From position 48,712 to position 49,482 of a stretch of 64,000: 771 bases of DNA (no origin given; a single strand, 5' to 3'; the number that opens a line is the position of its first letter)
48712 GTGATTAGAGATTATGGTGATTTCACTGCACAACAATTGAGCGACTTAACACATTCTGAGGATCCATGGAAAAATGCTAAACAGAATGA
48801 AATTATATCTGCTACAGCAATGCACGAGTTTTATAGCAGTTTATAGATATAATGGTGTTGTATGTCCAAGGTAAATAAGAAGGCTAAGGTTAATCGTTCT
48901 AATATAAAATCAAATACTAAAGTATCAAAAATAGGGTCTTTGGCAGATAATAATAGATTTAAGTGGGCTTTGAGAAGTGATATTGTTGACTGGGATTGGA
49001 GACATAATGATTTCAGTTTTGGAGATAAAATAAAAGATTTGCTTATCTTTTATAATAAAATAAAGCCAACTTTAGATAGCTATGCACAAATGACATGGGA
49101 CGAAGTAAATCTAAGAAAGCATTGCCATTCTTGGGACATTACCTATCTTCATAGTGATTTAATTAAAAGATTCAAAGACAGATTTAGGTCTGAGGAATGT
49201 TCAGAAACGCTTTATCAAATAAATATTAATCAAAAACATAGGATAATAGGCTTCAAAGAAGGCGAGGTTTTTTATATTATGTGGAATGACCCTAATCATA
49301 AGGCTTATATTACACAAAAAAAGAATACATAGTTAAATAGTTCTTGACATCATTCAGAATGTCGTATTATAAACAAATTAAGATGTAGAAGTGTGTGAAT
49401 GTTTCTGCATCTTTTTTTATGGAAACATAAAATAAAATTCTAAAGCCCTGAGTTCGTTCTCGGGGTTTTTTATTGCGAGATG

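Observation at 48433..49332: PanA (DUF4065/Panacea) antitoxin-like gene with an unrecognised downstream toxin candidate in the prophage accessory island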

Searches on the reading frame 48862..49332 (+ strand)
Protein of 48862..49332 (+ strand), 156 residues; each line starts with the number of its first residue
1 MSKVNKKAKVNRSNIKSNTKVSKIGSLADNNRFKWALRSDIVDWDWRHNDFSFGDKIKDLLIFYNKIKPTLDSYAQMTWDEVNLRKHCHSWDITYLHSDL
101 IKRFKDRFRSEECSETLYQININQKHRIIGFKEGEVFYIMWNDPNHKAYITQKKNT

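Call 3: search_protein_families(library=pfam, proteins=[window:48862-49332:+], max_evalue=1)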
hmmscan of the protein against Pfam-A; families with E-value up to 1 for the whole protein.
window:48862-49332:+ (156 aa): 0 families

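Call 4: search_protein_families(library=phrogs, proteins=[window:48862-49332:+], max_evalue=0.1)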
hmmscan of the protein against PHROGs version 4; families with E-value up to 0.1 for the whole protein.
window:48862-49332:+ (156 aa): 1 family
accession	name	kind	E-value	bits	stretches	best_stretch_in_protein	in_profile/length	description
phrog_8366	-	unknown function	8.9e-09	36.6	1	70-149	62-138/140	-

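Call 6: search_protein_families(library=ncbifam, proteins=[window:48862-49332:+], max_evalue=1)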
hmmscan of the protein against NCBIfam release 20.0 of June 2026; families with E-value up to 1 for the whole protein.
window:48862-49332:+ (156 aa): 1 family
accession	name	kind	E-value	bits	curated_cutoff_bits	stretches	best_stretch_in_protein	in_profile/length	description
NF046006.1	MAG6450_fam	subfamily_domain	1.9e-06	28.4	40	1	64-148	27-101/103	MAG6450 family protein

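Call 7: search_protein_families(library=padloc, proteins=[window:48862-49332:+], max_evalue=1)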
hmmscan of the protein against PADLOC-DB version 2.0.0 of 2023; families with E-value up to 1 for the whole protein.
window:48862-49332:+ (156 aa): 1 family
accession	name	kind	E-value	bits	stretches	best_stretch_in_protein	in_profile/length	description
PDLC03891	NsnC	-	1.4e-05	22.7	1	69-147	206-279/284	-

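Call 8: search_solved_structures(query=window:48862-49332:+, max_evalue=10, show_alignments=2)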
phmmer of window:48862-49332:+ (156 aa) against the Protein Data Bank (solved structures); distinct sequences matched with E-value up to 10: 1.
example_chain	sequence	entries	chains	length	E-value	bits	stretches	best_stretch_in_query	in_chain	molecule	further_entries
2ost_A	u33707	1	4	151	0.24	14.4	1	13-65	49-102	Putative endonuclease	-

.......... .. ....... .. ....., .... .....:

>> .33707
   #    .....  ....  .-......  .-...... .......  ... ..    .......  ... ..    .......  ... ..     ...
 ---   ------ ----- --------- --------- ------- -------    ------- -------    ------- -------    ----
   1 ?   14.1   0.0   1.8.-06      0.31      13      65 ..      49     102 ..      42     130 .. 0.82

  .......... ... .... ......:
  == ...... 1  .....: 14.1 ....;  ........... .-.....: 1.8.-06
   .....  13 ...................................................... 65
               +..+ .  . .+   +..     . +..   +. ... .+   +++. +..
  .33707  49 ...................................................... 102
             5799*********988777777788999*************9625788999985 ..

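Call 9: find_homologous_proteins(query=window:48862-49332:+)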
Query window:48862-49332:+ (156 aa): 1 proteins with E <= 0.001 among 9 candidates.
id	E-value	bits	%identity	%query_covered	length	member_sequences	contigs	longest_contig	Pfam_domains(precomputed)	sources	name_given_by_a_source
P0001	1.8e-101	355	100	100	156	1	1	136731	-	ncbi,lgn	ncbi:MAG: hypothetical protein ACK5N8_06760 [Alphaproteobacteria bacterium]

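Call 19: predict_structure(protein=window:48862-49332:+)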
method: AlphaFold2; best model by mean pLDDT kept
length: 156 residues; sequences in the alignment: 1
mean_pLDDT: 32.8   pTM: 0.21
mean pLDDT of the five models: 32.8, 32.2, 31.5, 31.2, 30.1
residues with pLDDT >= 90: 0; 70-90: 0; 50-70: 2; < 50: 154
segments of 3 or more residues with pLDDT < 50: 5-156
pLDDT, mean of each block of 10 residues (from residue 1): 43 32 27 27 31 39 40 28 23 28 37 34 36 35 34 31
secondary structure, 60 per line:
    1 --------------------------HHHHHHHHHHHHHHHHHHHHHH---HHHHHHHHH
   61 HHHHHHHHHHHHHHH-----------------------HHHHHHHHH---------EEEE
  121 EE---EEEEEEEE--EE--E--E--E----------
elements in order: H27-48 H52-75 H99-107 E117-122 E126-133

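Call 20: search_protein_representatives(protein=window:48862-49332:+)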
Query: 156 residues. Proteins with E-value up to 0.001 (for the whole library): 232; up to 1e-10: 19; up to 1e-30: 1. The best 150 are listed.
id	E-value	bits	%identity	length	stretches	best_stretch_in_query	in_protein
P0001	5.6e-102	354.5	100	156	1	1-156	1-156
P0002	6.2e-29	117.2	47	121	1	33-156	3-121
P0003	3.3e-27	111.6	45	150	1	13-156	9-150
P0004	7.6e-24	100.6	44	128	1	29-156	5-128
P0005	2.3e-22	95.8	43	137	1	8-140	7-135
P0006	1.5e-18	83.4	39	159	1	15-155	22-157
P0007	2.1e-16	76.4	38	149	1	23-156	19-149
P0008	1.0e-14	70.9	37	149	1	29-151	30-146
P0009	3.7e-14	69.1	33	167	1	6-152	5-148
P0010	1.5e-13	67.2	31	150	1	19-147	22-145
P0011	1.4e-12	64.0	36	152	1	61-155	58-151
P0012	1.7e-12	63.7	38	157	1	3-156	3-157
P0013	3.5e-12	62.7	33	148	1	28-151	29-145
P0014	6.3e-12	61.9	35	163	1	25-149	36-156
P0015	8.1e-12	61.5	48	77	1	77-156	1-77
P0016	1.5e-11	60.7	32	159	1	50-156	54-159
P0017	1.6e-11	60.6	35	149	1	52-156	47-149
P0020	1.1e-10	57.8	33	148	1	20-156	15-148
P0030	1.5e-09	54.2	42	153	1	67-155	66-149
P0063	7.5e-07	45.4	29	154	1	3-154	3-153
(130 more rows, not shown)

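Call 23: find_homologous_proteins(query=A1, max_evalue=0.00001)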
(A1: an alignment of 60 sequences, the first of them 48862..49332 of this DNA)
Query A1 (60 sequences) (156 aa, profile of the alignment): 5 proteins with E <= 0.00001 among 1511 candidates.
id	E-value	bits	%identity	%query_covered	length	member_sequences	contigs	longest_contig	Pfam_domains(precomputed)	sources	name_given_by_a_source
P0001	2.4e-38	149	100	100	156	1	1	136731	-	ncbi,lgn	ncbi:MAG: hypothetical protein ACK5N8_06760 [Alphaproteobacteria bacterium]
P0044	1.1e-34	137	32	56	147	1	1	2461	-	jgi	-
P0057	1.0e-32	131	27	90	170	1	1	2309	-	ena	-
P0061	1.1e-30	125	29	75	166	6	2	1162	-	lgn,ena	-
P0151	8.1e-23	99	27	55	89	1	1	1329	-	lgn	-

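Call 28: find_encoding_contigs(protein=P0002, flank=4000)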
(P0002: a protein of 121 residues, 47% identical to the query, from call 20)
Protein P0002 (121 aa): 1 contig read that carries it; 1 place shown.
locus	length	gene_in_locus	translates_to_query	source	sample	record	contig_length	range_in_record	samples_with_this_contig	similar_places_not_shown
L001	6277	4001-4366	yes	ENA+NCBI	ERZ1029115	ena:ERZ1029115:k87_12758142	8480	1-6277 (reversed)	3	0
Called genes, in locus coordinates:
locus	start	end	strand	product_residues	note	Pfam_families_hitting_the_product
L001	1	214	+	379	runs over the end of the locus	PF02405:MlaE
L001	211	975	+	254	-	PF00005:ABC_tran, PF13304:AAA_21 (weak)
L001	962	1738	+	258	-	PF02470:MlaD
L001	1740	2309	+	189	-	PF03886:ABC_trans_aux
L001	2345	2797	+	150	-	PF09917:DUF2147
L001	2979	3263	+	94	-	-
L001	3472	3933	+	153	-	PF13274:SocA_Panacea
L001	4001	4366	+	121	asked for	-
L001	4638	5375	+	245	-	PF07661:MORN_2 (faint)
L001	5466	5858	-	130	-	-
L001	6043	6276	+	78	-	?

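Call 29: find_encoding_contigs(protein=P0003, flank=3000, max_places=3)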
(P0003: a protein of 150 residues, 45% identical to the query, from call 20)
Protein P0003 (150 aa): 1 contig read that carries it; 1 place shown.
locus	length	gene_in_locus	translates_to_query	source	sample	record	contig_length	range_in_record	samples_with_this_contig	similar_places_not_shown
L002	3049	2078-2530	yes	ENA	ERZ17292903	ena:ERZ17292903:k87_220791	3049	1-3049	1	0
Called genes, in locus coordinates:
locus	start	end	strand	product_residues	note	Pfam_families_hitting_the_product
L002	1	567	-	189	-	?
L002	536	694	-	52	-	-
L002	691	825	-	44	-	-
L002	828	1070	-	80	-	-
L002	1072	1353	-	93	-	-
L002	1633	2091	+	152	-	PF13274:SocA_Panacea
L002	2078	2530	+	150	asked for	-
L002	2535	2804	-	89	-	-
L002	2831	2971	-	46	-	-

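Call 30: find_encoding_contigs(protein=P0006, flank=3000, max_places=3)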
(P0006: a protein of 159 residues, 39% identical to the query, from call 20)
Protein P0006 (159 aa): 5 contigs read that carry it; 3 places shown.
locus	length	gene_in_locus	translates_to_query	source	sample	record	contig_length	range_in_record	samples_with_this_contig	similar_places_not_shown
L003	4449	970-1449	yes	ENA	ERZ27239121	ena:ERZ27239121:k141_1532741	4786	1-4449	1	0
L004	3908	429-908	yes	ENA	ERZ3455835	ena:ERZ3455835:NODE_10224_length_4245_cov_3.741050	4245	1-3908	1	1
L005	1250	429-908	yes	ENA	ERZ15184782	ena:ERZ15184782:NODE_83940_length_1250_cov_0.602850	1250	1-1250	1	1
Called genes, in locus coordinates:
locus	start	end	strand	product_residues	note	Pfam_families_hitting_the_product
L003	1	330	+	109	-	?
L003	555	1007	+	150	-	PF13274:SocA_Panacea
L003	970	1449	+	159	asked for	-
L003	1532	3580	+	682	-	PF10145:PhageMin_Tail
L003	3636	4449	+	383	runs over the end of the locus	?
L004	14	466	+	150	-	PF13274:SocA_Panacea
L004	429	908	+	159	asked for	-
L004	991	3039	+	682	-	PF10145:PhageMin_Tail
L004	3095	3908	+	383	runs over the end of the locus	?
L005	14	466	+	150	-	PF13274:SocA_Panacea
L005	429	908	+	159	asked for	-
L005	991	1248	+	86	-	?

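Call 31: find_encoding_contigs(protein=P0008, flank=3000, max_places=3)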
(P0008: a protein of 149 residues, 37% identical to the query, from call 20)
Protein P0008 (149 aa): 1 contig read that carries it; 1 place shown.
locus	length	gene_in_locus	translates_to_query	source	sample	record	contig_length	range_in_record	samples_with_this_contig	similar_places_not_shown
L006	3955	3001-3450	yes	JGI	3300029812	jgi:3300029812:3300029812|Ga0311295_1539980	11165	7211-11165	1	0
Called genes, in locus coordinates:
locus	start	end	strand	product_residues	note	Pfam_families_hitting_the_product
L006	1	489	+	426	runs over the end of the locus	-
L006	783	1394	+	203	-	PF01936:NYN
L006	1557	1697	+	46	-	-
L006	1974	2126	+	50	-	-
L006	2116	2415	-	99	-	-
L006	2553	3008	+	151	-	PF13274:SocA_Panacea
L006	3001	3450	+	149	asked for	-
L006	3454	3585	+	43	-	-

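Call 32: find_encoding_contigs(protein=P0012, flank=3000, max_places=3)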
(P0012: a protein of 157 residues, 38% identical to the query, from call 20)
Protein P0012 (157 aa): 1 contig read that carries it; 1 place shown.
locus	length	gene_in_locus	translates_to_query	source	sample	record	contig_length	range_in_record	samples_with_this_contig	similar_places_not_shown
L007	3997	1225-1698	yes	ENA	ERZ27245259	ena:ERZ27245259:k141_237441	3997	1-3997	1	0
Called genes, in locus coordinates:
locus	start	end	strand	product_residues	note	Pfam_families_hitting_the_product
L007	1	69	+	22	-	?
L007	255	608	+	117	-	-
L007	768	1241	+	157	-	PF13274:SocA_Panacea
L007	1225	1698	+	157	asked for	-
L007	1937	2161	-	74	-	-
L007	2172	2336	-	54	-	-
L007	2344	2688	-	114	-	-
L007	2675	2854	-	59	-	-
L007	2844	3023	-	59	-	-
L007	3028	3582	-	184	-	PF00959:Phage_lysozyme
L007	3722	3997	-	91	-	?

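Call 33: predict_structure(alignment_id=A1)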
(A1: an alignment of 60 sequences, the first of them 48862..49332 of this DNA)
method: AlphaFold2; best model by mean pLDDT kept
length: 156 residues; sequences in the alignment: 60
mean_pLDDT: 84.4   pTM: 0.73
mean pLDDT of the five models: 84.4, 84.0, 83.7, 82.3, 81.7
residues with pLDDT >= 90: 89; 70-90: 40; 50-70: 21; < 50: 6
segments of 3 or more residues with pLDDT < 50: 21-25
pLDDT, mean of each block of 10 residues (from residue 1): 68 59 63 95 80 74 95 97 96 92 86 87 94 95 92 72
secondary structure, 60 per line:
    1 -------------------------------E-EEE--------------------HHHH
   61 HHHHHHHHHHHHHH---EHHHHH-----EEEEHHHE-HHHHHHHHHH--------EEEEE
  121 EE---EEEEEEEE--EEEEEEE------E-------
elements in order: E34-36 H57-74 H79-83 E89-92 H98-107 E116-122 E126-133 E136-142

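Call 40: find_encoding_contigs(protein=P0016, flank=2500, max_places=2)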
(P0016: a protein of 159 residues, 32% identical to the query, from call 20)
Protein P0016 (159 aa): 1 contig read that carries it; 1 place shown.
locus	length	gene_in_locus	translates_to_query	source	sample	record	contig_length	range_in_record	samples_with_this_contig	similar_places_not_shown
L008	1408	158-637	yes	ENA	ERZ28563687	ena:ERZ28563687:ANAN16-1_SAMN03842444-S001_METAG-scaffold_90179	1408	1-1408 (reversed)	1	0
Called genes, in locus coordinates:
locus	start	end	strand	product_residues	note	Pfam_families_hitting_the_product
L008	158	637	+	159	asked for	-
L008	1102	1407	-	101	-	?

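Call 41: find_encoding_contigs(protein=P0030, flank=2500, max_places=2)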
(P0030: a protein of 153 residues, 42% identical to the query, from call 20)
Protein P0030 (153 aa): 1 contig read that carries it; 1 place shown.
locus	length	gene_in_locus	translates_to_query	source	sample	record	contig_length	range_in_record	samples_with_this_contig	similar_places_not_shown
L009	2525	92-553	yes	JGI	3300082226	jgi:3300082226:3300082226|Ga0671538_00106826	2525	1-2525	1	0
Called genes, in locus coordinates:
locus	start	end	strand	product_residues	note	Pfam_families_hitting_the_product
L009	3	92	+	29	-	?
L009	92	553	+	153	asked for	-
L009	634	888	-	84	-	-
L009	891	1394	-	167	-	-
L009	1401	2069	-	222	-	-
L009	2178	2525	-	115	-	?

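Call 42: find_encoding_contigs(protein=P0063, flank=2500, max_places=2)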
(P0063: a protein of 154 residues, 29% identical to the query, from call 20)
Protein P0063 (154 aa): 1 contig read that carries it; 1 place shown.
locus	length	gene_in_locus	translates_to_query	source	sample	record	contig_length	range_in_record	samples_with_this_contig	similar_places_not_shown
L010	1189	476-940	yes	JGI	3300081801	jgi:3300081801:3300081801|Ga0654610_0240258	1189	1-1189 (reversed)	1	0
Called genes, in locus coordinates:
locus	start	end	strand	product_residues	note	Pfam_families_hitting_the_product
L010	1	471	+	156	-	?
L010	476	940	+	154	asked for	-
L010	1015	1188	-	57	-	?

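Call 44: search_solved_structures(query=A1, max_evalue=10, show_alignments=5)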
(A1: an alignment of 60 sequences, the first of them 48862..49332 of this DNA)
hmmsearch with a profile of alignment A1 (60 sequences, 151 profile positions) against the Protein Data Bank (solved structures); distinct sequences matched with E-value up to 10: 0.

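Call 45: search_protein_families(library=pfam, alignment_id=A1, max_evalue=0.1)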
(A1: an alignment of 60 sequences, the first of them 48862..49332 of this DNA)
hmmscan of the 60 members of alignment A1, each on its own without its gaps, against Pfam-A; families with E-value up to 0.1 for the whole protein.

A. member 1, window:48862-49332:+ (156 aa): 0 families

B. families by the number of members that match (of 60 scanned): 20 families
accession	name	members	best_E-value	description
PF24055.2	POL3_N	2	0.002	DNA polymerase delta catalytic subunit-like, N-terminal domain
PF22075.2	DUF6939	1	0.01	Family of unknown function (DUF6939)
PF03352.18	Adenine_glyco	1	0.014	Methyladenine glycosylase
PF14633.12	SH2_2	1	0.015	SH2 domain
PF05768.20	Glrx-like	1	0.017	Glutaredoxin-like domain (DUF836)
PF11184.13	DUF2969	1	0.018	Protein of unknown function (DUF2969)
PF16465.11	DUF5046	1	0.021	Domain of unknown function (DUF5046)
PF04673.18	Cyclase_polyket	1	0.022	Polyketide synthesis cyclase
PF14129.11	DUF4296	1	0.025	Domain of unknown function (DUF4296)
PF11878.13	DOCK_C-D_N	1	0.027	Dedicator of cytokinesis C/D, N terminal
PF05081.17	AcMNPV_P18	1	0.028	Autographa californica nuclear polyhedrosis virus (AcMNPV), P18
PF15148.11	Apolipo_F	1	0.029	Apolipoprotein F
PF08977.15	BOFC_N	1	0.029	Bypass of Forespore C, N terminal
PF14738.11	CFAP91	1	0.04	Cilia- and flagella-associated protein 91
PF17840.6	Tugs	1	0.046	Tethering Ubl4a to BAGS domain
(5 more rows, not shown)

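Call 47: search_protein_families(library=ncbifam, alignment_id=A1, max_evalue=0.01)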
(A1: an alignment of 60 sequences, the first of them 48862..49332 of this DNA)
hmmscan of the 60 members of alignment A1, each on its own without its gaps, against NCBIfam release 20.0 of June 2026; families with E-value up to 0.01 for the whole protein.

A. member 1, window:48862-49332:+ (156 aa): 1 family
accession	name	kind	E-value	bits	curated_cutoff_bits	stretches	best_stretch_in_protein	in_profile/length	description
NF046006.1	MAG6450_fam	subfamily_domain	1.9e-06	28.4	40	1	64-148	27-101/103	MAG6450 family protein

B. families by the number of members that match (of 60 scanned): 1 family
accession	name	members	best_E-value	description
NF046006.1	MAG6450_fam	56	3e-10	MAG6450 family protein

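Call 48: search_protein_families(library=padloc, alignment_id=A1, max_evalue=0.01)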
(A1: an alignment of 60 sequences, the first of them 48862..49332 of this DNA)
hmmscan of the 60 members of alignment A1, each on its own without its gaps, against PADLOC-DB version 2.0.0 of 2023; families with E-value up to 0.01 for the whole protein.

A. member 1, window:48862-49332:+ (156 aa): 1 family
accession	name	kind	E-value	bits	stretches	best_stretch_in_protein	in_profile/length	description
PDLC03891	NsnC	-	1.4e-05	22.7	1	69-147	206-279/284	-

B. families by the number of members that match (of 60 scanned): 4 families
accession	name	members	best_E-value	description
PDLC03891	NsnC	41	3.3e-09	-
PDLC03551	REase_II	1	0.0025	Type II restriction enzyme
PDLC01565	Cas5d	1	0.004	CAS-I-D; effector_G5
PDLC01934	CARF7--CARF_RelE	1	0.007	-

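Call 49: fold_search(model_id=the predicted structure, library=pdb)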
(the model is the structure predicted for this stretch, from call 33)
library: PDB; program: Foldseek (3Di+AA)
matches with E <= 10: 211; with E <= 0.001: 0
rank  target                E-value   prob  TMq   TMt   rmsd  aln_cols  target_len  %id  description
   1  7v5y_E                1.4e-01  0.75  0.35  0.55   5.5       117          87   13  Crystal structure of hexameric complex of Sa2YoeB-Sa2YefM toxin-antitoxin from Staphylococcus aureus (released 2021-12-15)
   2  7v6w_E                2.7e-01  0.63  0.35  0.55   5.7       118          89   12  Crystal structure of heterohexameric Sa2YoeB-Sa2YefM complex bound to 26bp-DNA (released 2021-12-15)
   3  6l8e_E                2.7e-01  0.41  0.31  0.47   5.1       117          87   12  Crystal structure of heterohexameric YoeB-YefM complex bound to 26bp-DNA (released 2020-09-02)
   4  8yxv_E                4.5e-01  0.18  0.25  0.39  11.6       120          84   12  Toxin-antitoxin complex from Streptococcus pneumoniae (released 2025-04-09)
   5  7v6w_F                5.1e-01  0.38  0.34  0.53   5.7       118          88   10  Crystal structure of heterohexameric Sa2YoeB-Sa2YefM complex bound to 26bp-DNA (released 2021-12-15)
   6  3oei_C                6.2e-01  0.33  0.32  0.50   4.9       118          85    9  Crystal structure of Mycobacterium tuberculosis RelJK (Rv3357-Rv3358-RelBE3) (released 2011-03-16)
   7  7bwf_A                6.2e-01  0.23  0.30  0.45   5.1       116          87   15  YoeB-YefM complex from Staphylococcus aureus (released 2020-05-20)
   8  1wmi_A                7.9e-01  0.30  0.35  0.54   4.6       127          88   11  Crystal structure of archaeal RelE-RelB complex from Pyrococcus horikoshii OT3 (released 2005-03-15)
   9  2a6r_C                7.9e-01  0.28  0.32  0.52   5.6       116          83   11  Crystal structure of YoeB under PEG condition (released 2005-08-23)
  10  3oei_K                7.9e-01  0.16  0.29  0.44   6.3       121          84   11  Crystal structure of Mycobacterium tuberculosis RelJK (Rv3357-Rv3358-RelBE3) (released 2011-03-16)
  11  7xbj_B                9.0e-01  0.08  0.16  0.10  10.2        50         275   16  Txp40, an insecticidal toxin protein from Xenorhabdus nematophila (released 2023-03-29)
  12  7vd7_A                9.6e-01  0.12  0.26  0.37   6.5       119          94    9  Toxin - Antitoxin complex from Salmonella enterica serovar Typhimurium (released 2022-09-14)
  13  7awk                  1.0e+00  0.09  0.15  0.19  11.0        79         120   13  Crystal structure of the HigB1 toxin mutant K95A from Mycobacterium tuberculosis (Rv1955) (released 2021-11-24)
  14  3oei_G                1.1e+00  0.23  0.32  0.51   4.8       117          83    9  Crystal structure of Mycobacterium tuberculosis RelJK (Rv3357-Rv3358-RelBE3) (released 2011-03-16)
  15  2grg_MODEL_1_A        1.2e+00  0.07  0.16  0.23  12.2        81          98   12  Solution NMR Structure of Protein YNR034W-A from Saccharomyces cerevisiae. Northeast Structural Genomics Conso (released 2006-05-23)
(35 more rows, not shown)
